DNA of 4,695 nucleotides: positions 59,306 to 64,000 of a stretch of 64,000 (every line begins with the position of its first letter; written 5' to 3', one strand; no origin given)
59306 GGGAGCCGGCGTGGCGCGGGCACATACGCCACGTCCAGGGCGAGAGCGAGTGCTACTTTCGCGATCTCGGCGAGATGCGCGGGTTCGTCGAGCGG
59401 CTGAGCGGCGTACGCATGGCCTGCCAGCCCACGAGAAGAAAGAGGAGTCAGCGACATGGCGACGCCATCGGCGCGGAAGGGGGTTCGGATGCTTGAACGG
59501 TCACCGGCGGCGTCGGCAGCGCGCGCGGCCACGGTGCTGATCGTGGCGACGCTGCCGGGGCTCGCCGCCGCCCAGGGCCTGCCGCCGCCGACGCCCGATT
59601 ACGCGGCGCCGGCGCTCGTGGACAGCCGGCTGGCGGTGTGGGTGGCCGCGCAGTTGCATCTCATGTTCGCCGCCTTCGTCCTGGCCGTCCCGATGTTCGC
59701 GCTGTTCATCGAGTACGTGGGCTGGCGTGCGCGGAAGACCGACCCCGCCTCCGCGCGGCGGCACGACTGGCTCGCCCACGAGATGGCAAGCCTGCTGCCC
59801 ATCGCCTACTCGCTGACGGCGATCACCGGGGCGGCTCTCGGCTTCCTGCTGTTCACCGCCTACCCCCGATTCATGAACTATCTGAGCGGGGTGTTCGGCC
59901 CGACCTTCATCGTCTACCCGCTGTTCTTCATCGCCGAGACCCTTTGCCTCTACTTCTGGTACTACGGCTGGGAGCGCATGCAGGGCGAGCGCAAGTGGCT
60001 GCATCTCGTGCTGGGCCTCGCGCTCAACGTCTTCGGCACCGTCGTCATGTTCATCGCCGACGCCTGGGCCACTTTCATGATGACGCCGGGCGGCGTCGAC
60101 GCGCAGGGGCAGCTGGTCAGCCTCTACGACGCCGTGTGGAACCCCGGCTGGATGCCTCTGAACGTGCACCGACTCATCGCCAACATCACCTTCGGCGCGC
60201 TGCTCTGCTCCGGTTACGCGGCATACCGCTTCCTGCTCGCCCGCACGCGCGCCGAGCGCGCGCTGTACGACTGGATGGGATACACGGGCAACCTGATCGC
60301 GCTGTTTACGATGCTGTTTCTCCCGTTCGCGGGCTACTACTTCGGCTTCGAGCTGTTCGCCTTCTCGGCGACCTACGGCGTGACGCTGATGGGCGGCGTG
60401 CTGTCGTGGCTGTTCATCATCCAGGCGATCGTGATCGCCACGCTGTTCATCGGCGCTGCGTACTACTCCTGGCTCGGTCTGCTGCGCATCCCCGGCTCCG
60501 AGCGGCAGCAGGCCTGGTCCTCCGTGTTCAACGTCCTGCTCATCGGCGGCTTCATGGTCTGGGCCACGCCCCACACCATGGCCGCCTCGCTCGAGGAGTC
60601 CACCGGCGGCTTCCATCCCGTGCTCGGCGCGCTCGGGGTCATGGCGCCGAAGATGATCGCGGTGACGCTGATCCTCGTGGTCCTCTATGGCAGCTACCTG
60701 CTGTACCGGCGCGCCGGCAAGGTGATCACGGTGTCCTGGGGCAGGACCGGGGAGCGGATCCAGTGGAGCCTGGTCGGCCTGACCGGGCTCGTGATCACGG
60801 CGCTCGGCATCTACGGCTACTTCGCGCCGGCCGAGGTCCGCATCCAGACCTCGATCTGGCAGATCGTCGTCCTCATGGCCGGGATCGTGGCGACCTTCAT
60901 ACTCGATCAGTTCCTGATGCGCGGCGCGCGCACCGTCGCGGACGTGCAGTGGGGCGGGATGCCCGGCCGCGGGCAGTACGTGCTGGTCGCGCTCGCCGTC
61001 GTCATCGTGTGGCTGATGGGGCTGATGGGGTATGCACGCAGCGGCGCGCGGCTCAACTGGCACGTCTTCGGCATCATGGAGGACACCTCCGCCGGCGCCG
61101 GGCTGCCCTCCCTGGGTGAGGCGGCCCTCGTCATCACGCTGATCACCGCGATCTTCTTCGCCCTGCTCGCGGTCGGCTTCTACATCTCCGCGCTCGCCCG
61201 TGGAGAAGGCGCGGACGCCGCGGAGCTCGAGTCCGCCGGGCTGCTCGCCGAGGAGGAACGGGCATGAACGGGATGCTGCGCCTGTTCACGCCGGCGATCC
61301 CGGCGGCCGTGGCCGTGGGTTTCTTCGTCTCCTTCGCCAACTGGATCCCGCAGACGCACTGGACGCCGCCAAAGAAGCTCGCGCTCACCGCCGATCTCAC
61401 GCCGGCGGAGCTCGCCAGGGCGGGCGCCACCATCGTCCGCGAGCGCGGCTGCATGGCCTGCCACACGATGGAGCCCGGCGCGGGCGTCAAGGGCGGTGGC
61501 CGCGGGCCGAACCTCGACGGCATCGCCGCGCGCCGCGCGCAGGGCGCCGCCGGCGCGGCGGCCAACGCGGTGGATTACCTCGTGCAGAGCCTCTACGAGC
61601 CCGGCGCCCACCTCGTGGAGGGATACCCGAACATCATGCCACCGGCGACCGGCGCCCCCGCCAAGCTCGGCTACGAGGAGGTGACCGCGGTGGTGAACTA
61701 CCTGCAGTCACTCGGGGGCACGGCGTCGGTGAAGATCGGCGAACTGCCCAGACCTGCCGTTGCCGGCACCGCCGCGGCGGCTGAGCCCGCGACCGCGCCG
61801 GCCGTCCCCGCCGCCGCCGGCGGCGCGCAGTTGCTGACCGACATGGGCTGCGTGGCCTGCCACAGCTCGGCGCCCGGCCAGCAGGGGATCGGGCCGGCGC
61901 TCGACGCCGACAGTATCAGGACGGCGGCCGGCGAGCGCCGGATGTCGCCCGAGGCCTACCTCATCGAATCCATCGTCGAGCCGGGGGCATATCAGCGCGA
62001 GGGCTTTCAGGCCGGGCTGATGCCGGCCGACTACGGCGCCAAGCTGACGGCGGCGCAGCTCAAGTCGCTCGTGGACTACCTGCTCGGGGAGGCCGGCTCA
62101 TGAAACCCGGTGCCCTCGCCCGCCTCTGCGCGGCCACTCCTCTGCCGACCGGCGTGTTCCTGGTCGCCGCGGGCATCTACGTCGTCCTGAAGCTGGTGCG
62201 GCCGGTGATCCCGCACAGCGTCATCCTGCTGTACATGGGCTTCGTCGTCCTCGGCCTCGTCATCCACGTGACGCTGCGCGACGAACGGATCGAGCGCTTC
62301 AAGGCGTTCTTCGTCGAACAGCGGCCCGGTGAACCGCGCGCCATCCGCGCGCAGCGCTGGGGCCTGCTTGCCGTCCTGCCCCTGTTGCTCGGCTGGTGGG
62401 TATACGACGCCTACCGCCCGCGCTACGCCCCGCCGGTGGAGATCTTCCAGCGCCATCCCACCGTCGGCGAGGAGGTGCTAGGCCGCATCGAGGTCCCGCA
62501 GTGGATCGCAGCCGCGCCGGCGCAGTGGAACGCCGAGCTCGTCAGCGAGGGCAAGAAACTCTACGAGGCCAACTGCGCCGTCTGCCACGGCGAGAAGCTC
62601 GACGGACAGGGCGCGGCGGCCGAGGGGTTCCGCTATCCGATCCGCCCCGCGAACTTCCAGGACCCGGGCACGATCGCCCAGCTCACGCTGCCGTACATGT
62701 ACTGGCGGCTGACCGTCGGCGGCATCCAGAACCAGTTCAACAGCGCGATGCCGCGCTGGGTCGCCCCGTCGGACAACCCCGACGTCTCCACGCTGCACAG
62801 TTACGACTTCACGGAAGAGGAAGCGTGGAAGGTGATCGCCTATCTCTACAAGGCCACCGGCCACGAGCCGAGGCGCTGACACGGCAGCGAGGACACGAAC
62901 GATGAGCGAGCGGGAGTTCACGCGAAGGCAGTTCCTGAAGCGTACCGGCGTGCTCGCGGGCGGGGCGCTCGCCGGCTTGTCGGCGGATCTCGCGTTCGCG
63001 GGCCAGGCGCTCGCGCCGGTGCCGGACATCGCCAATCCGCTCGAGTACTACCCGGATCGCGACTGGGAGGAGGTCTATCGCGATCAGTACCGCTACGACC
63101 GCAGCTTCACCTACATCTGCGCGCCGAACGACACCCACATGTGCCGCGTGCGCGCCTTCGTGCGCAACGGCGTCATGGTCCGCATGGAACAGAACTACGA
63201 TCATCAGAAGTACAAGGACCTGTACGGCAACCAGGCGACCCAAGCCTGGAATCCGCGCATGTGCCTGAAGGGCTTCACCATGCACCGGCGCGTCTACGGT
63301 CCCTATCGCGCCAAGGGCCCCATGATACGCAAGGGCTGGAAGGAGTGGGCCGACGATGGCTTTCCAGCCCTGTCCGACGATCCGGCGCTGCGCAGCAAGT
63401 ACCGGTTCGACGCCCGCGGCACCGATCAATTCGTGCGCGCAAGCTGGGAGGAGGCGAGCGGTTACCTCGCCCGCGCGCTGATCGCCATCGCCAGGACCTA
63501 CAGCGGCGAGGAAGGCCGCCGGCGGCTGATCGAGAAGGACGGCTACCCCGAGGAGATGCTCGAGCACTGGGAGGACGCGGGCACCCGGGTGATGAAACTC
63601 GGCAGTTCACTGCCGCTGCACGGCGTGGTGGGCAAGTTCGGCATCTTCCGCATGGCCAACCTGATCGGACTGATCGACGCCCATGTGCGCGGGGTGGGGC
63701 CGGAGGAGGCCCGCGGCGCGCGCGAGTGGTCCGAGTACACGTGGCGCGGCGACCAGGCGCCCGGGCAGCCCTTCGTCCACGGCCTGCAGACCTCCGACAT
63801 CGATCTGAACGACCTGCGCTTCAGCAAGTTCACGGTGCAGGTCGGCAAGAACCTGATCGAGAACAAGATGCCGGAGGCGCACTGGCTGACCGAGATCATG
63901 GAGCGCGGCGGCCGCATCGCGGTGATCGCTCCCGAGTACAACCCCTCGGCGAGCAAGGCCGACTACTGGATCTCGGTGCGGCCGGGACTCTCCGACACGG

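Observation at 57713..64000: Periplasmic NarG/NxrA-like molybdoenzyme operon with a cytochrome-bd-like membrane subunit and two anchored cytochromes c, under a PAS-SARP regulator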

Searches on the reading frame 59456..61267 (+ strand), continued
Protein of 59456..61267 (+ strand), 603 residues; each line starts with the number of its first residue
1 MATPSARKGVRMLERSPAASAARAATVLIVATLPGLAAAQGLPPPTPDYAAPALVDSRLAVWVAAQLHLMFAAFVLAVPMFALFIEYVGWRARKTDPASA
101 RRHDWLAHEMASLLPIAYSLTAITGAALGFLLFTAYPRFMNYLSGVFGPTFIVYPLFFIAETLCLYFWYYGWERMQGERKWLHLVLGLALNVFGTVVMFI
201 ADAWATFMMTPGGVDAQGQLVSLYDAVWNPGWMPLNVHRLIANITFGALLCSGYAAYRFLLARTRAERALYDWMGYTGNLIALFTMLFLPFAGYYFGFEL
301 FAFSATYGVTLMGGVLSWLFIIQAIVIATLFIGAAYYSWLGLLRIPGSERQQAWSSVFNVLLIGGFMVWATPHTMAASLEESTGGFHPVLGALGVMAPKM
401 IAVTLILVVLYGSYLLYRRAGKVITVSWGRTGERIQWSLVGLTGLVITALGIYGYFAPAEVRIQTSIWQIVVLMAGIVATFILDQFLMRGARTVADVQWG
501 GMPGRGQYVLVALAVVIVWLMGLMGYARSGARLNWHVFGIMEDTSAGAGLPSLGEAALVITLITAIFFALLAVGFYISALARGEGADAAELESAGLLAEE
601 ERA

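Call 105: search_protein_families(library=ncbifam, proteins=[L220:18156-19475:+, L220:19472-20884:+, L220:16868-18151:+], max_evalue=0.001)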
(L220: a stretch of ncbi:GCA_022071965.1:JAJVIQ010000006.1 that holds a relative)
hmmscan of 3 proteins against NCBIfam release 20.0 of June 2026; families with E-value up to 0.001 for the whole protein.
L220:18156-19475:+ (439 aa): 78 families (the best 25 are shown)
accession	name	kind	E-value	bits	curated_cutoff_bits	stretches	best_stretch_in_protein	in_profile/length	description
TIGR04545.1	rSAM_ahbD_hemeb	equivalog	6.1e-92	308.6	500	1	10-344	1-339/339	heme b synthase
TIGR04055.1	rSAM_NirJ2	equivalog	1.1e-91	307.8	500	1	10-343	1-325/326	putative heme d1 biosynthesis radical SAM protein NirJ2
TIGR04053.2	TIGR04053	equivalog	1.4e-73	248.3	395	1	8-344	7-366/366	TIGR04053 family radical SAM/SPASM domain-containing protein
TIGR04546.1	rSAM_ahbC_deAc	equivalog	3.3e-50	171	650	2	11-197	41-223/390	12,18-didecarboxysiroheme deacetylase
TIGR04051.1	rSAM_NirJ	equivalog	6.7e-49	166.7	515.45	2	11-198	4-187/354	heme d1 biosynthesis radical SAM protein NirJ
TIGR04347.1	pseudo_SAM_Halo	equivalog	6.8e-49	167.1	525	1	11-341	40-384/390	TIGR04347 family pseudo-SAM/SPASM protein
TIGR04303.1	GeoRSP_rSAM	equivalog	1.4e-45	156.3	400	1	8-337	4-321/325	GeoRSP system radical SAM/SPASM protein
TIGR04054.1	rSAM_NirJ1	equivalog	8.4e-44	149.7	650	1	10-198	37-221/387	putative heme d1 biosynthesis radical SAM protein NirJ1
TIGR03962.1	mycofact_rSAM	equivalog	1.3e-39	136.4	265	1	5-341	8-332/339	mycofactocin radical SAM maturase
NF050035.1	rSAM_WgK_link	exception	1.9e-35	122.5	650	2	6-196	6-193/367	radical SAM/SPASM peptide maturase WgkB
TIGR04251.1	SCM_rSAM_ScmF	equivalog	1.6e-34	119.9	400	1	11-341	6-340/353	SynChlorMet cassette radical SAM/SPASM protein ScmF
TIGR02109.1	PQQ_syn_pqqE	equivalog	4.8e-31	108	381.35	1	4-344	2-334/358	pyrroloquinoline quinone biosynthesis protein PqqE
TIGR04133.1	rSAM_w_lipo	hypoth_equivalog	9.5e-31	107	425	1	14-324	29-332/350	TIGR04133 family radical SAM/SPASM protein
TIGR02668.1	moaA_archaeal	equivalog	5.6e-28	97.8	325.25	1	13-280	14-272/303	GTP 3',8-cyclase MoaA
TIGR04103.1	rSAM_nif11_3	equivalog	1.1e-27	96.7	725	1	14-323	10-326/412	nif11-class peptide radical SAM maturase 3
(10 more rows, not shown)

L220:19472-20884:+ (470 aa): 69 families (the best 25 are shown)
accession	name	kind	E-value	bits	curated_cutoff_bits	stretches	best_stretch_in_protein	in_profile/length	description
TIGR00562.1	proto_IX_ox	equivalog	6.4e-77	259.1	97.85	1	3-450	3-469/470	protoporphyrinogen oxidase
NF008845.0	PRK11883.1-5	equivalog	6.2e-68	229.2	560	1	4-445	6-461/468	protoporphyrinogen oxidase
NF008841.0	PRK11883.1-1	equivalog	1.3e-42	146.3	517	1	3-446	4-448/453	protoporphyrinogen oxidase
NF009081.0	PRK12416.1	equivalog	2.1e-32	112.7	702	1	5-450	4-462/466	protoporphyrinogen oxidase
NF008843.0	PRK11883.1-3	equivalog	8.4e-20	71.2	406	1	6-436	5-413/424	protoporphyrinogen oxidase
TIGR03467.1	HpnE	equivalog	2.4e-17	63.4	283.05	1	5-309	1-304/430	hydroxysqualene dehydroxylase HpnE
TIGR02734.1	crtI_fam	subfamily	3.5e-15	55.7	238.1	1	5-68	1-64/504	phytoene desaturase family protein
NF005560.0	PRK07233.1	equivalog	1.6e-13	50.3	252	1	5-286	3-272/435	hypothetical protein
NF045637.1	carotdesatCrtDProt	equivalog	1.4e-09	37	580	1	5-58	1-54/485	1-hydroxycarotenoid 3,4-desaturase CrtD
NF058655.1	CrtID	equivalog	1.8e-09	37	640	1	5-56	1-52/478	bifunctional phytoene desaturase/3,4-desaturase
TIGR03197.1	MnmC_Cterm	equivalog_domain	6e-08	32.2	174.2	1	4-47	1-44/400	FAD-dependent 5-carboxymethylaminomethyl-2-thiouridine(34) oxidoreductase MnmC1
NF009410.0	PRK12771.1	subfamily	8.2e-08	31.3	516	1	5-40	141-176/566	NAD(P)-binding protein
TIGR02352.1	thiamin_ThiO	equivalog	1e-07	31.4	250.8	1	5-42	1-37/351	glycine oxidase ThiO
TIGR01317.1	GOGAT_sm_gam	subfamily_domain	1.8e-07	30.4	447.7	1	4-39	145-180/485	glutamate synthase small subunit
NF005547.0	PRK07208.1-3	equivalog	2.2e-07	30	380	1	5-58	7-60/465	hypothetical protein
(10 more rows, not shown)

L220:16868-18151:+ (427 aa): 3 families
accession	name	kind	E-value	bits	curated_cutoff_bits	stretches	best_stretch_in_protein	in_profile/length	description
TIGR01278.1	DPOR_BchB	equivalog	3.3e-08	32.8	490.35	1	362-416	456-510/512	ferredoxin:protochlorophyllide reductase (ATP-dependent) subunit B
NF002789.0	PRK02910.1-3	equivalog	6.4e-08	31.9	509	1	362-417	478-533/535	ferredoxin:protochlorophyllide reductase (ATP-dependent) subunit B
NF002790.0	PRK02910.1-4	equivalog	0.00068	18.4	912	0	361-415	472-526/530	ferredoxin:protochlorophyllide reductase (ATP-dependent) subunit B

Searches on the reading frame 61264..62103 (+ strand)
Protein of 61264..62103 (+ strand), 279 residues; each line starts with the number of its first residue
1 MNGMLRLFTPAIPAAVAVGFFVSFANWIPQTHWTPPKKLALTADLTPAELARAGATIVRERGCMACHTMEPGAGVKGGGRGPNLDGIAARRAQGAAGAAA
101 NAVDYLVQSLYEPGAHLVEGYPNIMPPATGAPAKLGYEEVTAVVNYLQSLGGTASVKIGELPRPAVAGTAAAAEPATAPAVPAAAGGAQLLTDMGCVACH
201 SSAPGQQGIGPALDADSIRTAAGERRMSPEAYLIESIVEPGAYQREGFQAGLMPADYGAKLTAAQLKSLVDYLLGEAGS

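Call 7: search_protein_families(library=pfam, proteins=[window:61264-62103:+], max_evalue=0.01)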
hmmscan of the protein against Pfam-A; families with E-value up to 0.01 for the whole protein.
window:61264-62103:+ (279 aa): 2 families
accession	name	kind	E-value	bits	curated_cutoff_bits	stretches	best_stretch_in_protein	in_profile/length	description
PF00034.26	Cytochrom_C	-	1.6e-18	68.3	21.3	2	52-150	2-89/90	Cytochrome c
PF13442.11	Cytochrome_CBB3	-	1e-12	48.6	27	2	184-273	3-68/68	Cytochrome C oxidase, cbb3-type, subunit III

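Call 8: search_protein_families(library=ncbifam, proteins=[window:61264-62103:+], max_evalue=0.01)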
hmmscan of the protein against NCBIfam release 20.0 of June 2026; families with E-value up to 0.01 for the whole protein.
window:61264-62103:+ (279 aa): 6 families
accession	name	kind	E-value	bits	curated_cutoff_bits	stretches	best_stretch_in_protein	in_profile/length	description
TIGR04485.1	thiosulf_SoxX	equivalog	1.6e-15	57.6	61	2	63-149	5-77/78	sulfur oxidation c-type cytochrome SoxX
TIGR02603.1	CxxCH_TIGR02603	domain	5.1e-07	29.8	68.15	0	53-93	5-40/134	putative heme-binding domain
NF011054.0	PRK14486.1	equivalog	3.1e-05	23.6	447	1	136-273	172-287/294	putative bifunctional cbb3-type cytochrome c oxidase subunit II/cytochrome c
NF052246.1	SorB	equivalog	0.00085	19.4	93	0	253-273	56-76/80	SorB family sulfite dehydrogenase c-type cytochrome subunit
NF045774.1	cytochro_C551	exception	0.0058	16.6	118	0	54-91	41-73/110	cytochrome c551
NF043008.1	Cyt550_Brdyrhiz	equivalog_domain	0.0078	16.4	240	0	48-96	24-67/131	cytochrome c-550 CycA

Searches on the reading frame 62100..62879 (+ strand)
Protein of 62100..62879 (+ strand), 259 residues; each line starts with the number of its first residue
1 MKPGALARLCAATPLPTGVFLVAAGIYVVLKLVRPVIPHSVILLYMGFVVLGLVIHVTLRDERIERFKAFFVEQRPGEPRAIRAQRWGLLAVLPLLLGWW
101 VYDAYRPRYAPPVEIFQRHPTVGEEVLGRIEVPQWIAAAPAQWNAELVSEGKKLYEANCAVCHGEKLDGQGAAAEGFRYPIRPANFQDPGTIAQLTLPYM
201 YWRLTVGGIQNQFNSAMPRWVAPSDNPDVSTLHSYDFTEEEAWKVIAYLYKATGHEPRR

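Call 7: search_protein_families(library=pfam, proteins=[window:62100-62879:+], max_evalue=0.01)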
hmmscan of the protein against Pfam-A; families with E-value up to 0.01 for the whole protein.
window:62100-62879:+ (259 aa): 2 families
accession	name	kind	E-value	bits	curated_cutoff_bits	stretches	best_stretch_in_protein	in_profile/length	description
PF00034.26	Cytochrom_C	-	4.6e-09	37.9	21.3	1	149-250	2-87/90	Cytochrome c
PF13442.11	Cytochrome_CBB3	-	1.9e-07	31.8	27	1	148-249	3-68/68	Cytochrome C oxidase, cbb3-type, subunit III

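Call 8: search_protein_families(library=ncbifam, proteins=[window:62100-62879:+], max_evalue=0.01)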
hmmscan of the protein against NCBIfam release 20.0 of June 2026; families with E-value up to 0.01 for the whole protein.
window:62100-62879:+ (259 aa): 8 families
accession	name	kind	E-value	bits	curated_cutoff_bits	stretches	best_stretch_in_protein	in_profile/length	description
NF011054.0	PRK14486.1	equivalog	1.6e-08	34.4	447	1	137-254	204-292/294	putative bifunctional cbb3-type cytochrome c oxidase subunit II/cytochrome c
NF050122.1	bc1_QcrC_actin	exception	1.6e-06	27.6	200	1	139-171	32-64/253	cytochrome bc1 complex diheme cytochrome c subunit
NF040606.1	CytoC_perox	subfamily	3.2e-06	26.6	150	1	124-166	274-316/524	di-heme-cytochrome C peroxidase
TIGR00782.1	ccoP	equivalog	7.8e-05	22.1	179.95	1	141-174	196-227/285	cytochrome-c oxidase, cbb3-type subunit III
NF045774.1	cytochro_C551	exception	0.0016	18.4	118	1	148-170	39-61/110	cytochrome c551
TIGR04494.1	c550_PedF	equivalog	0.0036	17.2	122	1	134-171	36-74/133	cytochrome c-550 PedF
NF045773.1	cytochro_C550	exception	0.0042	17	125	1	147-171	48-72/118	cytochrome c550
TIGR03872.1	cytochrome_MoxG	equivalog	0.0045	17.1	147.8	1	143-192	39-88/133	cytochrome c(L), periplasmic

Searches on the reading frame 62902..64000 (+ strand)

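Call 7: search_protein_families(library=pfam, proteins=[window:62902-64000:+], max_evalue=0.01)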
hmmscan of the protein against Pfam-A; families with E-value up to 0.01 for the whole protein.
window:62902-64000:+ (366 aa): 2 families
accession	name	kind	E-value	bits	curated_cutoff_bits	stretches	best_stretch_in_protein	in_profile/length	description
PF00384.28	Molybdopterin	-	1.9e-06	27.6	24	0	136-200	1-37/353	Molybdopterin oxidoreductase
PF04879.21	Molybdop_Fe4S4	-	0.00069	20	22.7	1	81-133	15-55/55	Molybdopterin oxidoreductase Fe4S4 domain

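Call 8: search_protein_families(library=ncbifam, proteins=[window:62902-64000:+], max_evalue=0.01)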
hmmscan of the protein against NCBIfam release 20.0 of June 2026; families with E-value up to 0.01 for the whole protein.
window:62902-64000:+ (366 aa): 13 families
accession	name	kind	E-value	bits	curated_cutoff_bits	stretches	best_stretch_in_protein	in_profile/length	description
TIGR03479.1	DMSO_red_II_alp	subfamily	7.1e-35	120.3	984.75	2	8-145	1-129/913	molybdopterin-dependent oxidoreductase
TIGR01580.1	narG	equivalog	8.8e-24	83.2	1084.15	2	52-200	28-180/1235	nitrate reductase subunit alpha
TIGR02166.1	dmsA_ynfE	subfamily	1.4e-15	56.4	777.7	2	71-146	47-114/794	DMSO/selenate family reductase complex A subunit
NF042978.1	EthbenzDh_ebdA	equivalog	1e-14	53.3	2000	1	6-190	19-199/977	ethylbenzene dehydrogenase subunit alpha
NF012032.0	PRK15488.1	equivalog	6e-10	37.8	694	1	303-362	192-253/759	thiosulfate reductase PhsA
NF041885.1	selenate_YnfE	exception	2.9e-09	35.3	1675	1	66-147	46-119/805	selenate/tellurate reductase subunit YnfE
NF041884.1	selenate_YnfF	exception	1.3e-07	30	1650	1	66-147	43-116/798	selenate/tellurate reductase subunit YnfF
NF011566.1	PRK14990.1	exception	2.1e-07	29.3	1600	1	72-147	62-130/814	dimethylsulfoxide reductase subunit A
TIGR01591.1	Fdh-alpha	equivalog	2e-06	26.2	666.25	0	297-362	145-210/672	formate dehydrogenase subunit alpha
TIGR01553.1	formate-DH-alph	equivalog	0.00015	19.6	814.2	1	304-362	218-276/1009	formate dehydrogenase-N subunit alpha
NF047855.1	AssmNtatRedNasC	equivalog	0.00037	18.9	1100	0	96-144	39-85/708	assimilatory nitrate reductase catalytic subunit NasC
TIGR01409.1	TAT_signal_seq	domain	0.00075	19.8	16.7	1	7-38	2-29/29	twin-arginine translocation signal domain-containing protein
NF041513.1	formate_DH_Act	exception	0.0013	16.5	1400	1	301-362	206-267/1067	formate dehydrogenase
